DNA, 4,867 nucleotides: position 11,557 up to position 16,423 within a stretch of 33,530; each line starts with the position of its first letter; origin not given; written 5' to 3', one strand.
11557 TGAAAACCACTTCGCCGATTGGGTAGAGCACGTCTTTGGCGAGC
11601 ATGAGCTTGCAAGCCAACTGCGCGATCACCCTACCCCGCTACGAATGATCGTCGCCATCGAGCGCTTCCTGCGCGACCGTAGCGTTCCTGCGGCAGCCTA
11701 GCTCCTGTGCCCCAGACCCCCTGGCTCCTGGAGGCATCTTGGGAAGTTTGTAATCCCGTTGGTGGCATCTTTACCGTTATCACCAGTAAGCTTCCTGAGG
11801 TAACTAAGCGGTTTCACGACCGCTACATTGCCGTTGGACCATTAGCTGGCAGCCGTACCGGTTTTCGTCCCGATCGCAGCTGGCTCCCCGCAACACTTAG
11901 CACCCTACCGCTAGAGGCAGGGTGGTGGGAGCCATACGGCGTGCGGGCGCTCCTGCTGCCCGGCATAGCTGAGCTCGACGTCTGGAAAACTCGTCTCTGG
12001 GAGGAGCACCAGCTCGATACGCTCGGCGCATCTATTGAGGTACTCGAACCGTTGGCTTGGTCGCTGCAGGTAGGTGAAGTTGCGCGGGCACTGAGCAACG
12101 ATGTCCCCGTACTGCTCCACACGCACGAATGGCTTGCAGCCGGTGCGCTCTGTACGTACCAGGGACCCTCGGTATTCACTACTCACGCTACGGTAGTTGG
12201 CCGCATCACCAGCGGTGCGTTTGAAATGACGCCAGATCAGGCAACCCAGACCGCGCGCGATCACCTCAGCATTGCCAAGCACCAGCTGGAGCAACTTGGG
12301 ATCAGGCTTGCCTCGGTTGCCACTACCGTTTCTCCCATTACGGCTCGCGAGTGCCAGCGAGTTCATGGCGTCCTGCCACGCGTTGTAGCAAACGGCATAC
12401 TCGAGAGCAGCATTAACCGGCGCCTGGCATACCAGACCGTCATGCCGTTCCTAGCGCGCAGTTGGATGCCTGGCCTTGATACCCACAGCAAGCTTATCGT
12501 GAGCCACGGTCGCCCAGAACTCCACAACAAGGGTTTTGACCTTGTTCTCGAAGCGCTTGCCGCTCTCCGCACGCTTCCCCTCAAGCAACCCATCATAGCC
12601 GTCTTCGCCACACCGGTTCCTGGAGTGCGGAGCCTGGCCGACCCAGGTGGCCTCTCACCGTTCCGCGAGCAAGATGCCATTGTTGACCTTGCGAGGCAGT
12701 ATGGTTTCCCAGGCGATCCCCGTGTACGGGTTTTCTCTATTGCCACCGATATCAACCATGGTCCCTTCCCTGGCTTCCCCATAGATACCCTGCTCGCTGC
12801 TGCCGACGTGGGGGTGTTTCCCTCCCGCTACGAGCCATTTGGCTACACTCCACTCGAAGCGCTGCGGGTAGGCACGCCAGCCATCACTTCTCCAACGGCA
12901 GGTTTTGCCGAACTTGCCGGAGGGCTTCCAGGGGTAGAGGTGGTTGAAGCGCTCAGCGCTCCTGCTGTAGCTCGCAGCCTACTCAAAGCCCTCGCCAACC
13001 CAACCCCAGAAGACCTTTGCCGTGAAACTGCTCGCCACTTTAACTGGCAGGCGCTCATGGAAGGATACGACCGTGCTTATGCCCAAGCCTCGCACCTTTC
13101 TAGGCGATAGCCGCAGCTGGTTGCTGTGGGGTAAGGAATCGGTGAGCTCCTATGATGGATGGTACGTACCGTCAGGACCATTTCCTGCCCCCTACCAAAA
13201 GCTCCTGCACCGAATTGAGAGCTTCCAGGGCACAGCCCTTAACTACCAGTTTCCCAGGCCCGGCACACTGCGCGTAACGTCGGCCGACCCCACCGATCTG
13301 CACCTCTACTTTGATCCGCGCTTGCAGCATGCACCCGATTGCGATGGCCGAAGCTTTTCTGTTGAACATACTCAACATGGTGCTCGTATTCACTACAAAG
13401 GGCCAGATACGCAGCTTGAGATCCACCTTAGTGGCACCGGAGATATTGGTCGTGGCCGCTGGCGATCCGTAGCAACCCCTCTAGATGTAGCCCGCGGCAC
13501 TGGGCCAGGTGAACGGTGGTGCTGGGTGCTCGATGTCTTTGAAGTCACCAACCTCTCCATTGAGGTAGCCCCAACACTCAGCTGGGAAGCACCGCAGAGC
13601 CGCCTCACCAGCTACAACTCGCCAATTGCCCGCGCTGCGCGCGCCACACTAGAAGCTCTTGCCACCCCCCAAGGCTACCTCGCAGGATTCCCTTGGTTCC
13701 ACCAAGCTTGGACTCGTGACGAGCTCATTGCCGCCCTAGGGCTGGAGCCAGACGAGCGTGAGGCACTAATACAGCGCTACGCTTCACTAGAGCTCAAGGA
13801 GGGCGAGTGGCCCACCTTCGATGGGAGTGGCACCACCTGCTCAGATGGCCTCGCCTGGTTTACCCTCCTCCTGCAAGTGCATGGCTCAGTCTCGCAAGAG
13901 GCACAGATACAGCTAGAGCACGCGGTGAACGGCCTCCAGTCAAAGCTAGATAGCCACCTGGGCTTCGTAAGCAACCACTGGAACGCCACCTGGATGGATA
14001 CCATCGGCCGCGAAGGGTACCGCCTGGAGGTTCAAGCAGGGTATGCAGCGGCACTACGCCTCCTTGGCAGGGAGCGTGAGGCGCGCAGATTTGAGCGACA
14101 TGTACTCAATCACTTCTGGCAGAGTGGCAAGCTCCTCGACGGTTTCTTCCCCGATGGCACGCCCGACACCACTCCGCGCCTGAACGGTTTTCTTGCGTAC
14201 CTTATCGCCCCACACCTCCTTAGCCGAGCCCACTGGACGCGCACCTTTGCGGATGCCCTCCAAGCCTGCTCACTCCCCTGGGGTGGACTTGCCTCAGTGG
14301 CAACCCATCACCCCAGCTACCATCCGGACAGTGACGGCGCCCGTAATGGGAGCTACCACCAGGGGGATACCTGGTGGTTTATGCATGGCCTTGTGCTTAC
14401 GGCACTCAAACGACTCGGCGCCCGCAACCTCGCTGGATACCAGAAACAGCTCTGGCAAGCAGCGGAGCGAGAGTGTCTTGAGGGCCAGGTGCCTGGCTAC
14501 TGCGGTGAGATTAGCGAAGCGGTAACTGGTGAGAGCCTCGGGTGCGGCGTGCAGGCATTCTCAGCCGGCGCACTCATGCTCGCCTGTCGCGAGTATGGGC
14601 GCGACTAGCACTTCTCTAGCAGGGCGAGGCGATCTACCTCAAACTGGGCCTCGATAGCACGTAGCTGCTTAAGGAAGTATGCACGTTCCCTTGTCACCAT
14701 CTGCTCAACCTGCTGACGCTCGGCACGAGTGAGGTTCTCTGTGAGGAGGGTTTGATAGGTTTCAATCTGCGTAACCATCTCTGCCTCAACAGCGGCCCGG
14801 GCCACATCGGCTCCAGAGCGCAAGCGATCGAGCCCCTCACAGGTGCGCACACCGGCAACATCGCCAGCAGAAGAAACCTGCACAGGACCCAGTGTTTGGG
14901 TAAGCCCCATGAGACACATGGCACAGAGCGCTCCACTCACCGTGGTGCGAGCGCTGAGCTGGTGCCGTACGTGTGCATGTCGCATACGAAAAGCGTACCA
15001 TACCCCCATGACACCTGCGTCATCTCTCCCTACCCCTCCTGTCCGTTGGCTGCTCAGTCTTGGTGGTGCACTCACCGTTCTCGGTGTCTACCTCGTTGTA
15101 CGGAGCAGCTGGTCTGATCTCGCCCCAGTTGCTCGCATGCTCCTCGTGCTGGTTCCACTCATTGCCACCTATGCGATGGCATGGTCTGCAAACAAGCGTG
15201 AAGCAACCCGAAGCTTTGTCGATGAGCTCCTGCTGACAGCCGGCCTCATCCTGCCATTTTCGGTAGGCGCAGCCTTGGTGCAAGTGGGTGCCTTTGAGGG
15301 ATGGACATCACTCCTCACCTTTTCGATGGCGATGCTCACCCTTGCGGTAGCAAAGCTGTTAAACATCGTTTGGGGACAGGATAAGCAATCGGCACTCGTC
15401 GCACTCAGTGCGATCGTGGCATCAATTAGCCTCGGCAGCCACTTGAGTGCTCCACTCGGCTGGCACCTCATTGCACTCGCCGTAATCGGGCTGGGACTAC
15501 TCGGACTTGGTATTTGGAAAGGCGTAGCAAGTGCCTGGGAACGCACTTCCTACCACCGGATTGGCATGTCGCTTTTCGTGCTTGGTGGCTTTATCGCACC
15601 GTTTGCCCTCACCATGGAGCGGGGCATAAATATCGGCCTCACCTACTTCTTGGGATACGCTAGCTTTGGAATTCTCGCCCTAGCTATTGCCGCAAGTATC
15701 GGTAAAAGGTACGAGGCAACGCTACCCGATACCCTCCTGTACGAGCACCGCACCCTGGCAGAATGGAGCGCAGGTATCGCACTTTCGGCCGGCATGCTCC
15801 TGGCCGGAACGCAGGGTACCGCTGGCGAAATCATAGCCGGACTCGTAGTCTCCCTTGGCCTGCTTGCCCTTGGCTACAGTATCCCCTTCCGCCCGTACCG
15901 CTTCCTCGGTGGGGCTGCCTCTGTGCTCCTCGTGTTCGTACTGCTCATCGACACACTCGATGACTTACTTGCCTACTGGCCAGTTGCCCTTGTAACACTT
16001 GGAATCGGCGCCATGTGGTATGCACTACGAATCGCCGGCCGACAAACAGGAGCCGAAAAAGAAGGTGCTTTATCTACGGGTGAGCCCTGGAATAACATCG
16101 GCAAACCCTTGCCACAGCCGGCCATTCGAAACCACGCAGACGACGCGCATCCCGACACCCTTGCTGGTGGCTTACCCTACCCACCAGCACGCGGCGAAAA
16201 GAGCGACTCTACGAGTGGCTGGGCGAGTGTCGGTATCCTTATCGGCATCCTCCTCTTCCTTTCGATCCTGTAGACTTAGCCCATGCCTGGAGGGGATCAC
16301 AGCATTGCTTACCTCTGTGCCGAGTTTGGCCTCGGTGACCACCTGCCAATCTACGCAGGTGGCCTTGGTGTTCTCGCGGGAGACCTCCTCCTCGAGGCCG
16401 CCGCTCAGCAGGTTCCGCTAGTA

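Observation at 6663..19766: Eukaryote-type glycogen toolkit concentrated in one bacterial locus, without glgC or glgB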

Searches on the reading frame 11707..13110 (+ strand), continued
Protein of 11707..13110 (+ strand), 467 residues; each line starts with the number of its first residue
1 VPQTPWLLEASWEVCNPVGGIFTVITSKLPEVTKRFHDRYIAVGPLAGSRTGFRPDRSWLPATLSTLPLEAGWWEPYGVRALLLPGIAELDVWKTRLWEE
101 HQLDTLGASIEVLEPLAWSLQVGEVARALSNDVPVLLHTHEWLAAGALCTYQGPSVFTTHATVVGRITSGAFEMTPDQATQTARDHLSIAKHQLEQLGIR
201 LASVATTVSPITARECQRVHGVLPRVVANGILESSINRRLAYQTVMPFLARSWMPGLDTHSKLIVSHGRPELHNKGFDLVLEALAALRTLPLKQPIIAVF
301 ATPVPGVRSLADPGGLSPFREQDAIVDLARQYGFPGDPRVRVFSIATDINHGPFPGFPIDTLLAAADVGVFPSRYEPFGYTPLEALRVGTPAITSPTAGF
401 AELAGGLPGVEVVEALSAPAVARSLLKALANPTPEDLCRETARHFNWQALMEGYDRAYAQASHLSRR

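Call 12: search_solved_structures(query=window:11707-13110:+, max_evalue=0.01, show_alignments=1)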
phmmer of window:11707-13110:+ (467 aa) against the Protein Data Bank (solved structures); distinct sequences matched with E-value up to 0.01: 50.
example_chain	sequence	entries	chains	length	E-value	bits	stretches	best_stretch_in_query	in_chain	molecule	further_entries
8cvx_A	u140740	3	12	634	4.3e-26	95.2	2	7-303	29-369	Glycogen [starch] synthase, muscle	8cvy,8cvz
7q0b_A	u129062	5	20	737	7.8e-26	94.4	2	7-303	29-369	Glycogen [starch] synthase, muscle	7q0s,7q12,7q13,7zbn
8z0a_A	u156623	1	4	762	8.9e-26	94.2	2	7-303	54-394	Glycogen [starch] synthase, muscle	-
6u77_A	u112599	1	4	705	7.4e-25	91.2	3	332-402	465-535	Glycogen [starch] synthase isoform 2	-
5ux7_A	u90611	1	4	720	8.1e-25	91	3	332-402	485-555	Glycogen [starch] synthase isoform 2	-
4kq1_A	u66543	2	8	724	8.3e-25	91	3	332-402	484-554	Gsy2p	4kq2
3nb0_A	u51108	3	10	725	8.4e-25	91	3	332-402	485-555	Glycogen [starch] synthase isoform 2 | PROTEIN (Glycogen [starch] synthase isoform 2)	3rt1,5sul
3naz_A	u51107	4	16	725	8.4e-25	91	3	332-402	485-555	Glycogen [starch] synthase isoform 2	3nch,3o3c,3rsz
5suk_A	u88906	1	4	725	8.4e-25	91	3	332-402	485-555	Glycogen [starch] synthase isoform 2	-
5uw0_A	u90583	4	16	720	2.1e-24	89.6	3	332-402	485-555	Glycogen [starch] synthase isoform 2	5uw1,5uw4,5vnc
4kqm_A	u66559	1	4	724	2.2e-24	89.6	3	332-402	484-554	Gsy2p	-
4qlb_A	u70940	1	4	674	5.1e-21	78.5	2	6-288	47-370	Probable glycogen [starch] synthase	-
3l01_A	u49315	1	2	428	3.1e-07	33.1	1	362-459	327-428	GlgA glycogen synthase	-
3fro_A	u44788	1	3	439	3.1e-07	33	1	362-459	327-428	GlgA glycogen synthase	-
2bis_A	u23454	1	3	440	3.1e-07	33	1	362-459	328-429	GLGA GLYCOGEN SYNTHASE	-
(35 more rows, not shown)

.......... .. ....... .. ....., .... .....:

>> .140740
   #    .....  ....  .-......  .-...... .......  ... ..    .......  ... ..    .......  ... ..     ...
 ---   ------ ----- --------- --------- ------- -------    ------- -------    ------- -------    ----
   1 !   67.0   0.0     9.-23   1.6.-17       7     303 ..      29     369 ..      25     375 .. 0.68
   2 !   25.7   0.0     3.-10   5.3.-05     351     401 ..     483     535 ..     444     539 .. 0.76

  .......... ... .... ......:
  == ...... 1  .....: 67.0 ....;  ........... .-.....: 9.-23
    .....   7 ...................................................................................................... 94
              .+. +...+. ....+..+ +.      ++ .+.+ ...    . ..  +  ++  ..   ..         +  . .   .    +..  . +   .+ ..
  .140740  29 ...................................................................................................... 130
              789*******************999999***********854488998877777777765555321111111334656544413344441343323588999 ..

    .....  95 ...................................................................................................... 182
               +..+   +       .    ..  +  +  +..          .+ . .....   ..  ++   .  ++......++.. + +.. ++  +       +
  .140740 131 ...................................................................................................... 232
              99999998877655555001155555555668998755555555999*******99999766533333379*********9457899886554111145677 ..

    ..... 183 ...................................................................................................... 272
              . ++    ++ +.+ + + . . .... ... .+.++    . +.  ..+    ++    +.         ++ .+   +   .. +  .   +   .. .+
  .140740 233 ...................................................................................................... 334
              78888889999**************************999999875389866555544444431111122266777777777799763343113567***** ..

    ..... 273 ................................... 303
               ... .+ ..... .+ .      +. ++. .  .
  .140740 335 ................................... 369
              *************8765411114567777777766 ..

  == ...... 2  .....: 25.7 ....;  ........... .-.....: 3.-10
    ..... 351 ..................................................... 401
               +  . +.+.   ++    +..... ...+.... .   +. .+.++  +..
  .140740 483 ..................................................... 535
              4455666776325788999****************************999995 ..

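Call 71: find_related_loci(query=A4, collection=metagenome_contigs, flank=6000)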
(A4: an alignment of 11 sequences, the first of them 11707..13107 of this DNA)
Query A4 (467 aa) in metagenome_contigs; peptide patterns used: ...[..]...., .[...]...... (x = any residue, [..] = any of these).
600 stretches matched a pattern (row limit reached: there are more); 587 encode a relative of the query (tblastn E <= 1e-3); the best 80 are kept; 80 distinct loci.
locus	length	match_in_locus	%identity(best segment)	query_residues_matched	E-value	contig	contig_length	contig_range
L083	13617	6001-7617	32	3-467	5e-55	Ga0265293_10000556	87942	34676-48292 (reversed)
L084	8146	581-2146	30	6-458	1e-53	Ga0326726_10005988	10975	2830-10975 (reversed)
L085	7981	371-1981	30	6-467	4e-53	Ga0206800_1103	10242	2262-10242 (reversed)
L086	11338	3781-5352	30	6-461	4e-53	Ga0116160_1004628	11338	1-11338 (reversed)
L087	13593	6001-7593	29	6-467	1e-52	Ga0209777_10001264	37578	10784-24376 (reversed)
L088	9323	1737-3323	30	6-466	2e-51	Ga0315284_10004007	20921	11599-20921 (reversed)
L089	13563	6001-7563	28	6-465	1e-51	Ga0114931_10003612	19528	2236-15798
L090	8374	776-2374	30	1-461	5e-51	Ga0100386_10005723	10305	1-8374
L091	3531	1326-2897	30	6-461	4e-51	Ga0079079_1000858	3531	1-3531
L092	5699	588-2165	30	6-461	1e-50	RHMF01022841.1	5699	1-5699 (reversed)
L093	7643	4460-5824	31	6-401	2e-50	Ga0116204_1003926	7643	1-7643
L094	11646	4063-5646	31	6-461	1e-49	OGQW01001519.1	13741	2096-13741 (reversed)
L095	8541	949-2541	29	1-461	2e-49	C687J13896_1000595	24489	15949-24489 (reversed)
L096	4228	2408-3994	31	6-461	1e-49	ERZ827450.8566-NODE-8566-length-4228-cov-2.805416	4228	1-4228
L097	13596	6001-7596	32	1-458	3e-49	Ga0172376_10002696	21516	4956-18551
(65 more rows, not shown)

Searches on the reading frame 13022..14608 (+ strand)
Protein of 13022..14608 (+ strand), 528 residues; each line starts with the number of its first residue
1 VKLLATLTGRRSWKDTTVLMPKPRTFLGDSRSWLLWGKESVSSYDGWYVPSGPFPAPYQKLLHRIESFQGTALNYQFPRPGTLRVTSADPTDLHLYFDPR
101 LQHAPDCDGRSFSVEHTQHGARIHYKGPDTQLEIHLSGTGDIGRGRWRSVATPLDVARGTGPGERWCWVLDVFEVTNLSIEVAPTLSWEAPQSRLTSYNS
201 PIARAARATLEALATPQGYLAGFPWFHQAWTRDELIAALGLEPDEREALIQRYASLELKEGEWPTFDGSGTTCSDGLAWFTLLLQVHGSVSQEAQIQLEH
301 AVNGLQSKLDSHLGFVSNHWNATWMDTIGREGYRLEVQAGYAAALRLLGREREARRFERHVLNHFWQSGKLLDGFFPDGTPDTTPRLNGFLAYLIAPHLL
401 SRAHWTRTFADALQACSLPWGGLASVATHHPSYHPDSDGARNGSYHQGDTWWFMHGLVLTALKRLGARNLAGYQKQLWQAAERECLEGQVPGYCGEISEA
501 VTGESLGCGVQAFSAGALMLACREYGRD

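Call 3: search_protein_families(library=pfam, proteins=[window:13022-14608:+], max_evalue=0.01)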
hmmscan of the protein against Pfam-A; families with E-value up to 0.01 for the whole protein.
window:13022-14608:+ (528 aa): 2 families
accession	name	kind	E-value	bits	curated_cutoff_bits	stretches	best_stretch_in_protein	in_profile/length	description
PF06202.20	GDE_C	-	1.6e-15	57.3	21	1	219-519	18-366/367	Amylo-alpha-1,6-glucosidase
PF22422.2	MGH1-like_GH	-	1.8e-06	28.2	27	1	352-507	204-349/356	Mannosylglycerate hydrolase MGH1-like glycoside hydrolase domain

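Call 5: search_protein_families(library=ncbifam, proteins=[window:13022-14608:+], max_evalue=0.001)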
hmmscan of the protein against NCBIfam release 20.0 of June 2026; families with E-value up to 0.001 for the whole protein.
window:13022-14608:+ (528 aa): 0 families

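Call 22: search_solved_structures(query=window:13079-14608:+, max_evalue=0.1)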
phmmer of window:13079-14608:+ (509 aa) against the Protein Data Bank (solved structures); distinct sequences matched with E-value up to 0.1: 0.

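Call 63: search_solved_structures(query=A6, max_evalue=1)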
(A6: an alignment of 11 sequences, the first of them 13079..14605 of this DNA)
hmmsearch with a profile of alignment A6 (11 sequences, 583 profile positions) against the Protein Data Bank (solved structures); distinct sequences matched with E-value up to 1: 14.
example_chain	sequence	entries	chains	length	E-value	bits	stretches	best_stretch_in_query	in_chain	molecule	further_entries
11tn_A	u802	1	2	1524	5e-16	61.5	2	366-515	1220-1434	Glycogen debranching enzyme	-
5d0f_A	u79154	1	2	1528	5e-16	61.5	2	366-515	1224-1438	Uncharacterized protein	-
5d06_A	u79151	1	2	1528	5e-16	61.5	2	366-515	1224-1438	Uncharacterized protein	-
7ekx_A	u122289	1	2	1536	5.1e-16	61.5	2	366-515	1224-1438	4-alpha-glucanotransferase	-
7ekw_A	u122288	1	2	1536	5.1e-16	61.5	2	366-515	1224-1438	4-alpha-glucanotransferase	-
7eim_A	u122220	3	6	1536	5.1e-16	61.5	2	366-515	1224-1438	4-alpha-glucanotransferase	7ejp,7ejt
7eku_A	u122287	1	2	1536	5.1e-16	61.4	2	366-515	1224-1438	4-alpha-glucanotransferase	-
8zeq_A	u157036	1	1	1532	1.2e-14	56.9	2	348-580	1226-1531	Glycogen debranching enzyme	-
7vma_A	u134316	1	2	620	7.1e-06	28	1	323-539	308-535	Amylo-alpha-1,6-glucosidase, putative archaeal type glycogen debranching enzyme (Gde)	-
5mhf_A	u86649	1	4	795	0.0026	19.5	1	475-581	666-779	Mannosyl-oligosaccharide glucosidase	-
6ttj_A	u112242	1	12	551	0.05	15.3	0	499-539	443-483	Alkaline/neutral invertase CINV1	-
1e5b_A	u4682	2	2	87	0.46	12.1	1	136-189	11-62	XYLANASE D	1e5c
7det_B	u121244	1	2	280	0.59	11.7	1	240-286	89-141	antibody scFv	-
9ilp_A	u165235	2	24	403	0.6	11.7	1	408-465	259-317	Portal protein pb7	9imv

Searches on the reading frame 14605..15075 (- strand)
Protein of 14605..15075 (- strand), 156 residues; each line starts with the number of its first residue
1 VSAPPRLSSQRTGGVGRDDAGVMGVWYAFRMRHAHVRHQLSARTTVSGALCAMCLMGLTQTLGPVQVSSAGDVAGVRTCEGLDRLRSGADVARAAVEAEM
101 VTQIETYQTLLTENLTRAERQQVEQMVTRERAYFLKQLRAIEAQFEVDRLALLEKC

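Call 82: search_protein_families(library=pfam, proteins=[window:14605-15075:-], max_evalue=0.001)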
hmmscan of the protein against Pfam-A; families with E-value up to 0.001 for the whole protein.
window:14605-15075:- (156 aa): 0 families

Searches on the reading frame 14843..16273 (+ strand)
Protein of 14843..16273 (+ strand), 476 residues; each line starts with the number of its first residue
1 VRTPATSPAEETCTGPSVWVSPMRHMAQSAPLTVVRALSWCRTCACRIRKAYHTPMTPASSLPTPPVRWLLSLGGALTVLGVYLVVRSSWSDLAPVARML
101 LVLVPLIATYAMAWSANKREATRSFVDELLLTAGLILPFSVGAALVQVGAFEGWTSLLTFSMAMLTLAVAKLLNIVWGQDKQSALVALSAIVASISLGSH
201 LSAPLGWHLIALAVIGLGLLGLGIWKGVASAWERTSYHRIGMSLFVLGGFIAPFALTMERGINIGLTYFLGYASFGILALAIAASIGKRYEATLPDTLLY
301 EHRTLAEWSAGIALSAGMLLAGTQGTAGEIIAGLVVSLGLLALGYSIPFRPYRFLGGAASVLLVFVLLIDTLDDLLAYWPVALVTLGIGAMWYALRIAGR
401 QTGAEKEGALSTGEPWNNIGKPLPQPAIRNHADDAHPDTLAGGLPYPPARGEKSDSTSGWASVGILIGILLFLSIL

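Call 3: search_protein_families(library=pfam, proteins=[window:14843-16273:+], max_evalue=0.01)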
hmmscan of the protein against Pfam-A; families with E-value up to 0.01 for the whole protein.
window:14843-16273:+ (476 aa): 2 families
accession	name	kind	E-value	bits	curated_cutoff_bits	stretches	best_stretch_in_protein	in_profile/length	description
PF09925.14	DUF2157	-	6.7e-09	36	32.4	1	50-171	19-138/146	Predicted membrane protein (DUF2157)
PF00550.31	PP-binding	-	0.0071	17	20.8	0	277-310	32-65/67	Phosphopantetheine attachment site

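Call 5: search_protein_families(library=ncbifam, proteins=[window:14843-16273:+], max_evalue=0.001)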
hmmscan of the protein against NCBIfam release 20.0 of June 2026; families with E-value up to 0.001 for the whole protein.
window:14843-16273:+ (476 aa): 0 families
